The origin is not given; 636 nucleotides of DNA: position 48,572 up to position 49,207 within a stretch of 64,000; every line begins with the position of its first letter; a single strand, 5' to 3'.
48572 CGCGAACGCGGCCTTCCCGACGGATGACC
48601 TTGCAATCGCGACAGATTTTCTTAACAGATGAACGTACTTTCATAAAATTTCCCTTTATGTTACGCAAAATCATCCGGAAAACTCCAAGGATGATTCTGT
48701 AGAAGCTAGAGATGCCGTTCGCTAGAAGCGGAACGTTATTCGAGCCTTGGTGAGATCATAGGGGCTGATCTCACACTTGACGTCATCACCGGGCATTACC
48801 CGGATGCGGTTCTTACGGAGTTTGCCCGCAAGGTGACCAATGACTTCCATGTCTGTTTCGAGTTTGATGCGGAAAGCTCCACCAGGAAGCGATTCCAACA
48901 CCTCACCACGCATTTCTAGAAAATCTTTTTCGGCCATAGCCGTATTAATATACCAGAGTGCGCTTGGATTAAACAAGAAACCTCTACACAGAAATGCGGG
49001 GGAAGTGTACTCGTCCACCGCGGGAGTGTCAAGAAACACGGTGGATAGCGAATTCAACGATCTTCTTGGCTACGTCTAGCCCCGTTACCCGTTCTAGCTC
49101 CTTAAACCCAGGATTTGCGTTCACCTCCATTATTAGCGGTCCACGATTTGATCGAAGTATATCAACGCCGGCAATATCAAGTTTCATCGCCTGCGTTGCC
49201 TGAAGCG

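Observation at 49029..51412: RimK-like ATP-grasp ligase plus two paralogous signal-anchored proteins inserted where secY-adk-map normally precede infA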

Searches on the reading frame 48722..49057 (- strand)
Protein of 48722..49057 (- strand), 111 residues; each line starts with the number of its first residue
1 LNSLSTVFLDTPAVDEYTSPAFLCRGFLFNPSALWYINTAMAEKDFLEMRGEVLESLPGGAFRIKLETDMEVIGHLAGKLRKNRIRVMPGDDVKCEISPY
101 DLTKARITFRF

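Call 3: search_protein_families(library=pfam, proteins=[window:48722-49057:-], max_evalue=0.1)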
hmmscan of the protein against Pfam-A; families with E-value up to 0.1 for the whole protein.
window:48722-49057:- (111 aa): 3 families
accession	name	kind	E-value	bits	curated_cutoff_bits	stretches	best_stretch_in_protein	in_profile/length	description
PF01176.25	eIF-1a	-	5.9e-19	67.9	30.2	1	48-110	2-64/64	Translation initiation factor 1A / IF-1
PF16745.11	RsgA_N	-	0.0057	16.8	27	1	75-97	24-46/54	RsgA N-terminal domain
PF16450.11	Prot_ATP_ID_OB_C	-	0.07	13.4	23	1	51-91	2-40/56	Proteasomal ATPase OB C-terminal domain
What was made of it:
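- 48722..48937 (-): infA, the conserved right border of the variable island. The longer ORF that overlaps rimK is an artefact. Pfam eIF-1a (call 3).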
